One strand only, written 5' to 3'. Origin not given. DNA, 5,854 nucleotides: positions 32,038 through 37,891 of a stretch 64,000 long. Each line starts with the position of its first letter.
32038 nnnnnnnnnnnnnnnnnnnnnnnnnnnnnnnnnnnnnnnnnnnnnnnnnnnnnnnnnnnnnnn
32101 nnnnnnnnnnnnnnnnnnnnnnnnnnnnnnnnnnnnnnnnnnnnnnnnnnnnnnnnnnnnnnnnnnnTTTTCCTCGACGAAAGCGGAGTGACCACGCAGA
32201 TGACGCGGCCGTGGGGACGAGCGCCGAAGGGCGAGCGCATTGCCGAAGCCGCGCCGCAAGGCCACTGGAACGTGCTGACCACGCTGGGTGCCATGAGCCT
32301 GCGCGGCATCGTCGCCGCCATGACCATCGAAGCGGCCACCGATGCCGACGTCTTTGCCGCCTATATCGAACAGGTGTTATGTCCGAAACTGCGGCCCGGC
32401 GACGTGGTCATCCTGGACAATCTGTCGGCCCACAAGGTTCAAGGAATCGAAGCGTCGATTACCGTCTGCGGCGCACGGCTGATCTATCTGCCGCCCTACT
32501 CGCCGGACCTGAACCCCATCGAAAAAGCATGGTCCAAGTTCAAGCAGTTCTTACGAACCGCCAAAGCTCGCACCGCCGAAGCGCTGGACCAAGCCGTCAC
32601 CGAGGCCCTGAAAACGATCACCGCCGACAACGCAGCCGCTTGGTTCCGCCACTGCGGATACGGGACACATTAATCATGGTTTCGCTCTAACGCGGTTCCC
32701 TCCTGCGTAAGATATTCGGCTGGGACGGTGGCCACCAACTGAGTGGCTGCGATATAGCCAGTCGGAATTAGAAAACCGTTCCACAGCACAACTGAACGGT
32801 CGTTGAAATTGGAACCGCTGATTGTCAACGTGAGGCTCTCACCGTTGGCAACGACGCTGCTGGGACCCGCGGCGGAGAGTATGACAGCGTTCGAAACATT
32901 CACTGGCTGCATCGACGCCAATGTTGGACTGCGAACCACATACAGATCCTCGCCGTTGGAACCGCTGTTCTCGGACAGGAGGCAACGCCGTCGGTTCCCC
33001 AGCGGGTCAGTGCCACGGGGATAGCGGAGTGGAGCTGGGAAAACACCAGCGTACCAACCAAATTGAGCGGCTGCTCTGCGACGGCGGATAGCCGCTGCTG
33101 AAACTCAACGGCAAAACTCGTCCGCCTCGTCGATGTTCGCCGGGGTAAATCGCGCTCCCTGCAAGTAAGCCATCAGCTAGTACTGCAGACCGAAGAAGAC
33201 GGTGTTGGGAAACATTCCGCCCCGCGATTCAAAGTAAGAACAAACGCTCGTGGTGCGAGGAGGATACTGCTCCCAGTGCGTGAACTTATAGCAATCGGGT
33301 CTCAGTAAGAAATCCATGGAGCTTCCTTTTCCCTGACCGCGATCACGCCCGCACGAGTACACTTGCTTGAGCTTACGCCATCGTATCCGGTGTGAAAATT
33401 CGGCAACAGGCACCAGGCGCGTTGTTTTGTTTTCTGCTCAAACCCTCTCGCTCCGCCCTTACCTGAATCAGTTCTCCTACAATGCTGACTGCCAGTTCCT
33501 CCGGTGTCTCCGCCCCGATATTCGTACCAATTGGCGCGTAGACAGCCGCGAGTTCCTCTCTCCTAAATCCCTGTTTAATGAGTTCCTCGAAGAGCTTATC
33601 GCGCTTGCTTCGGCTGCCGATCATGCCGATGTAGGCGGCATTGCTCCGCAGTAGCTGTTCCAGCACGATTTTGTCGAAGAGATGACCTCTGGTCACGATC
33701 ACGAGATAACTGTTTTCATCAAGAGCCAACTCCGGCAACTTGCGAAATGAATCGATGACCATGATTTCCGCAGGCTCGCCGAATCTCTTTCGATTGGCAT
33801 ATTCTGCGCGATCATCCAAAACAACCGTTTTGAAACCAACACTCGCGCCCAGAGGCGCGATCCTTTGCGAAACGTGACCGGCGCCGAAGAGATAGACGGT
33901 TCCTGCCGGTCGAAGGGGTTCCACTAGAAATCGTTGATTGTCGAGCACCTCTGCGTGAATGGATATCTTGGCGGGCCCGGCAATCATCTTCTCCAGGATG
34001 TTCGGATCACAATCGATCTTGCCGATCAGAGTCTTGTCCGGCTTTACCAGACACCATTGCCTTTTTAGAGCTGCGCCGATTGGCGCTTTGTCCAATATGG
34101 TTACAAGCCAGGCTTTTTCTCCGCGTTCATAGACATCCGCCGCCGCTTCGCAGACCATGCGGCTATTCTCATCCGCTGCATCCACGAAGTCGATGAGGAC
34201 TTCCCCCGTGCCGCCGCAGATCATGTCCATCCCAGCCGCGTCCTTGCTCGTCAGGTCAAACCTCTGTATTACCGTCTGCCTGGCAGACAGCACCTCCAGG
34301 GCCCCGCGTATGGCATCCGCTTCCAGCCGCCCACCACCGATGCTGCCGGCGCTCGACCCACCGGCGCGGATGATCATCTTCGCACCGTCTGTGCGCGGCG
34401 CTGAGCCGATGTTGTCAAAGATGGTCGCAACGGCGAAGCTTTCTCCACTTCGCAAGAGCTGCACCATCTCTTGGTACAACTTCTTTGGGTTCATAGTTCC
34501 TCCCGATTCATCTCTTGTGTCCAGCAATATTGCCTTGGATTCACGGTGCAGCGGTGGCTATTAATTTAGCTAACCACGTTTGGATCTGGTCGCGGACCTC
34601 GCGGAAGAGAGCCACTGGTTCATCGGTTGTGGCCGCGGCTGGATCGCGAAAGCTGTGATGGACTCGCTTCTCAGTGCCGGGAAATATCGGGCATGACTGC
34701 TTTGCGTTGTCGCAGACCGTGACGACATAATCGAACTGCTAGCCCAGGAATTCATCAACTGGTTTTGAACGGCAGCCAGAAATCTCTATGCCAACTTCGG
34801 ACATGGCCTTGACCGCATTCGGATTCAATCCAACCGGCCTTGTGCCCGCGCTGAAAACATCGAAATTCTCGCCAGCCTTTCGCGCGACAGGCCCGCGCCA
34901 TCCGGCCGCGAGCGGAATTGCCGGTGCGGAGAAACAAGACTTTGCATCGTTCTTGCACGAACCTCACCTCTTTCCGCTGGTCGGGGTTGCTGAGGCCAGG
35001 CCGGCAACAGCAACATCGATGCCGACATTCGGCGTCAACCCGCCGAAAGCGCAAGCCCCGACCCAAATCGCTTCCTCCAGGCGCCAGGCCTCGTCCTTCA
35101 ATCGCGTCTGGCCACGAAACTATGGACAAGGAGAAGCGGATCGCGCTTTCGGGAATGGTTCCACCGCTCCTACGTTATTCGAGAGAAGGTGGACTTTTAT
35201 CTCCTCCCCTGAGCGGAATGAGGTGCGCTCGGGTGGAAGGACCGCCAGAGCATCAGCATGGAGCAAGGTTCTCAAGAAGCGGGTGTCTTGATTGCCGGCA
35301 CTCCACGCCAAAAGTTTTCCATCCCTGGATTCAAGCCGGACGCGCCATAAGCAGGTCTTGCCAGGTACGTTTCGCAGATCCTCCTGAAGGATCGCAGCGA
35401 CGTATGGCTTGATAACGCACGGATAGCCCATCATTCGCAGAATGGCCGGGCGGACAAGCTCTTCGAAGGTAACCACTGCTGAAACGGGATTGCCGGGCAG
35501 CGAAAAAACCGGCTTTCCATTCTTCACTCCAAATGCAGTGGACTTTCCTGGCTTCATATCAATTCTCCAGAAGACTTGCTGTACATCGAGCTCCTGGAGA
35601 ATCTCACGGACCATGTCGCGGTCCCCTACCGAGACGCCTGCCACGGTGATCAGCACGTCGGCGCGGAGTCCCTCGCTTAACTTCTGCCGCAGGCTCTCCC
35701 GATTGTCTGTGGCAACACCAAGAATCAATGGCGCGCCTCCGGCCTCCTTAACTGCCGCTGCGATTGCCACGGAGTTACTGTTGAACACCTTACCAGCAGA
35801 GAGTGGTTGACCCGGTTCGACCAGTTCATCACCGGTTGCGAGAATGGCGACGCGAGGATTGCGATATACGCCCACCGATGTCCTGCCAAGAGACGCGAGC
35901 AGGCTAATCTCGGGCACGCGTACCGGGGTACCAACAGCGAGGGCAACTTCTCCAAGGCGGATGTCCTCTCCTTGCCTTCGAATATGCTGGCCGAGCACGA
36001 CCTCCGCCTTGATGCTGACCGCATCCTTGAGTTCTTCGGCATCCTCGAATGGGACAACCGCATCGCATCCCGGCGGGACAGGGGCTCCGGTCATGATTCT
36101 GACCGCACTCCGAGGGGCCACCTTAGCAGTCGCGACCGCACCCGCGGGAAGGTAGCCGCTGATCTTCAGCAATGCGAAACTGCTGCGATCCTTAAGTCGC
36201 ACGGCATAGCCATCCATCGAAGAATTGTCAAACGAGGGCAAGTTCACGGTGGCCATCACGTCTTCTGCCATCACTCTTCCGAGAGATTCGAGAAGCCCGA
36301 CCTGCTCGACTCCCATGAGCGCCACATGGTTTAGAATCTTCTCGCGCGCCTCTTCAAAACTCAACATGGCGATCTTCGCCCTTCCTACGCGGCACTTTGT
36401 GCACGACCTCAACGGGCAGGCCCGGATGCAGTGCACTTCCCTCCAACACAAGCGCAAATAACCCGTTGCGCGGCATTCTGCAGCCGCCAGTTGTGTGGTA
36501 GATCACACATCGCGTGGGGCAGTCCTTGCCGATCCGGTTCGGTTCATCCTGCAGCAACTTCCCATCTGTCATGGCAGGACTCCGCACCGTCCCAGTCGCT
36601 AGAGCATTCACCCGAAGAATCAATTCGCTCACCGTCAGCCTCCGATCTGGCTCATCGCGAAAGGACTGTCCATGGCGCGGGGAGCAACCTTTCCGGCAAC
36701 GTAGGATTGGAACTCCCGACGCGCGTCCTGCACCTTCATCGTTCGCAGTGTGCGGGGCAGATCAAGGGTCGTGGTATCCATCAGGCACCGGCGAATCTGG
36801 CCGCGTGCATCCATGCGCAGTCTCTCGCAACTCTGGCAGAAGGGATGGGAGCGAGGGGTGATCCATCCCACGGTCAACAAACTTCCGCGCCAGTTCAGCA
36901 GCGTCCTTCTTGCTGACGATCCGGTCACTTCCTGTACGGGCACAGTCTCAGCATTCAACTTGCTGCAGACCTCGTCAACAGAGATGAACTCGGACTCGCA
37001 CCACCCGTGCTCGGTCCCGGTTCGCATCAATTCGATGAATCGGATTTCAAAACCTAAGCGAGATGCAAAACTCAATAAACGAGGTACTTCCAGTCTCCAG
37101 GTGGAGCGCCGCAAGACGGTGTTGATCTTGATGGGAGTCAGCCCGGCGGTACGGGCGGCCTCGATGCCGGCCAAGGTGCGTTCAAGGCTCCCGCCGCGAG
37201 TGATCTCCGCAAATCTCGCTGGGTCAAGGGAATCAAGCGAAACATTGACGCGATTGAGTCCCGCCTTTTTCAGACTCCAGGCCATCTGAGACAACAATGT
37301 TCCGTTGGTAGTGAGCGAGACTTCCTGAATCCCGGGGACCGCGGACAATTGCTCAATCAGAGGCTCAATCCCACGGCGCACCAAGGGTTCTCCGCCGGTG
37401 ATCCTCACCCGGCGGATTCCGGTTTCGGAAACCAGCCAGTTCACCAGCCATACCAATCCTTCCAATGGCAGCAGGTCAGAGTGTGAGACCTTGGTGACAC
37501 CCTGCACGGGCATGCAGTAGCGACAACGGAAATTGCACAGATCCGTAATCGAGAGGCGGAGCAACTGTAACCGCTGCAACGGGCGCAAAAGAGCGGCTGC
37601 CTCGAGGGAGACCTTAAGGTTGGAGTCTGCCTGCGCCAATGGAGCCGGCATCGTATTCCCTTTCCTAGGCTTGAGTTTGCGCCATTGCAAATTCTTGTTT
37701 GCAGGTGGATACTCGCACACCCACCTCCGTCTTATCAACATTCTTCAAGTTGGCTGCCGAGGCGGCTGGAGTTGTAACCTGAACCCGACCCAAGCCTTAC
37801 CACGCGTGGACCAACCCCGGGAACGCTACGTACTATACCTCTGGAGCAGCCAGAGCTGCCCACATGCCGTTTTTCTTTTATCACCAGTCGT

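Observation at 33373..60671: Candidate 'aldehyde hydrogenlyase'-type supermodule: group 4 hydrogenase, Moco genes, sigma-54 activator and Mop operon in one 27-kb block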

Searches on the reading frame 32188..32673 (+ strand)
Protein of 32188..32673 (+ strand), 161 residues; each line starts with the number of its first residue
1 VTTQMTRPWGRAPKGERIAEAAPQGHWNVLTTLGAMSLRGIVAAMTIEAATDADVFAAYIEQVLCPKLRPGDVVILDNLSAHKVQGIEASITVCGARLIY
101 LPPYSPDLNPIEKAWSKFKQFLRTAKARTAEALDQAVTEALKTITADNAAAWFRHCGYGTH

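Call 11: search_protein_families(library=pfam, proteins=[window:32188-32673:+], max_evalue=0.00001)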
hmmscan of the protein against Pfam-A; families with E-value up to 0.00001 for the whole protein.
window:32188-32673:+ (161 aa): 1 family
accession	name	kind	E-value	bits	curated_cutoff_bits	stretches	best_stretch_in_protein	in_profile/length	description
PF13358.12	DDE_3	-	2.4e-31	109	28.6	1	3-133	12-145/146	DDE superfamily endonuclease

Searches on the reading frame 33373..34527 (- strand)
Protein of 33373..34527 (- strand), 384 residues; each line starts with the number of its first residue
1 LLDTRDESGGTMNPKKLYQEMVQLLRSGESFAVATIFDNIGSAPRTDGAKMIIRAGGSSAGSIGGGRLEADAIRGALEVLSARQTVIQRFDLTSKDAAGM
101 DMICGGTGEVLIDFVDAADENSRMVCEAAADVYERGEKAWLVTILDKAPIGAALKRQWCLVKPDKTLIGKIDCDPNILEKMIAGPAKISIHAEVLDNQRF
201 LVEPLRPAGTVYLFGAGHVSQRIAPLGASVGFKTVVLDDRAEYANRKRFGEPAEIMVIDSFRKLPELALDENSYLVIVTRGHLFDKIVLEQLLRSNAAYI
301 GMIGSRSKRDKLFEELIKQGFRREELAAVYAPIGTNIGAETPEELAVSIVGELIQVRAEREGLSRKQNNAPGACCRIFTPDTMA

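Call 4: search_protein_families(library=pfam, proteins=[window:33373-34527:-])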
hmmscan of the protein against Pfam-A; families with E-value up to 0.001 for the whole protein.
window:33373-34527:- (384 aa): 2 families
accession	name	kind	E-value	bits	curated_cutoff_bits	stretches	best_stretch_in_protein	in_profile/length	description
PF13478.12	XdhC_C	-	2.2e-40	138.5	29.7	1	211-353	1-125/125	XdhC Rossmann domain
PF02625.21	XdhC_CoxI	-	1.6e-22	79.7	24.3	1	25-91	2-68/68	XdhC and CoxI family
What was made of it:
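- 33373..34527 (-): XdhC-type Moco insertion chaperone (long form). Pfam XdhC_CoxI + XdhC_C (call 4).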

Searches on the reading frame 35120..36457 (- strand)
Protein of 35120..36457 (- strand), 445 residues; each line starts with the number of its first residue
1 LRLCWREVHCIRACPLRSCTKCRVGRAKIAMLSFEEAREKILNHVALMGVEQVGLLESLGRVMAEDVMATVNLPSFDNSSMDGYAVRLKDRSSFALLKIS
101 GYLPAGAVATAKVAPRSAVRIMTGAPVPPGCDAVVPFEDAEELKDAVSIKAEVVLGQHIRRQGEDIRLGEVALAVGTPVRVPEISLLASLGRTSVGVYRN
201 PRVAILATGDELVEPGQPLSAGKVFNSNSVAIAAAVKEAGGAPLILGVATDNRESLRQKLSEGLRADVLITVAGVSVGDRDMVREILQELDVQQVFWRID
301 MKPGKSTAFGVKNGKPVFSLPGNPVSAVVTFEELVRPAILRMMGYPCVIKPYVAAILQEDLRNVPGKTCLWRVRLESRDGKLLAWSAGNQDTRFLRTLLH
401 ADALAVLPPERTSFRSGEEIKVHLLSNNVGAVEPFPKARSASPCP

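Call 4: search_protein_families(library=pfam, proteins=[window:35120-36457:-])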
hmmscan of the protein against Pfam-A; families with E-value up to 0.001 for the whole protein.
window:35120-36457:- (445 aa): 3 families
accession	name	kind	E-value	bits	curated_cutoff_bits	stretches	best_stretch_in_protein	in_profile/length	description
PF03453.22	MoeA_N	-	3.2e-47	160.6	30.8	1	32-191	1-160/160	MoeA N-terminal region (domain I and II)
PF00994.29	MoCF_biosynth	-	4.1e-29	101.6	26.6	1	204-339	1-142/144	Probable molybdopterin binding domain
PF03454.20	MoeA_C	-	1.4e-12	48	22.1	1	355-425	2-72/72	MoeA C-terminal region (domain IV)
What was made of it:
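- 35120..36457 (-): MoeA (molybdenum insertion into molybdopterin); the true start is probably later than the ORF start. Pfam MoeA_N, MoCF_biosynth and MoeA_C (call 4).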

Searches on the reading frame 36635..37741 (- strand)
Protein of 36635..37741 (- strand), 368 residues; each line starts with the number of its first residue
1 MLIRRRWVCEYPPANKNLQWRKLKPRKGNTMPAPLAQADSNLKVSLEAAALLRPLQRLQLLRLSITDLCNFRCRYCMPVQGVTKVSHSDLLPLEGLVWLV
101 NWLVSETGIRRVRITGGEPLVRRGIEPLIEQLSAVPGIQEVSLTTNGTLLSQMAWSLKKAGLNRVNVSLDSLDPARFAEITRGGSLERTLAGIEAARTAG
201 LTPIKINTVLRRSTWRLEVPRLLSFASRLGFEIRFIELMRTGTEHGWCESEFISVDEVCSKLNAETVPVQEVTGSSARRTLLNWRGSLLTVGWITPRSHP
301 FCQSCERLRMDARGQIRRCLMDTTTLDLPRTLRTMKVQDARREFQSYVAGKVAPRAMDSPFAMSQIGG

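Call 4: search_protein_families(library=pfam, proteins=[window:36635-37741:-])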
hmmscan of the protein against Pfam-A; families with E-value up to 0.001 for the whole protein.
window:36635-37741:- (368 aa): 3 families
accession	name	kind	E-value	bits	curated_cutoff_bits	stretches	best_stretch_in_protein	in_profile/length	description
PF04055.27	Radical_SAM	-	5.5e-27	95.4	29.5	1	64-210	2-150/166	Radical SAM superfamily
PF06463.18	Mob_synth_C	-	1.1e-21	77.5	37.4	1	232-349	2-120/128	Molybdenum Cofactor Synthesis C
PF13353.11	Fer4_12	-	0.00097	19.9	22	0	69-170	15-114/137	4Fe-4S single cluster domain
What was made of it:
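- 36635..37741 (-): MoaA (radical SAM, first step of Moco synthesis); the likely start is 37651. Pfam Radical_SAM + Mob_synth_C (call 4).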
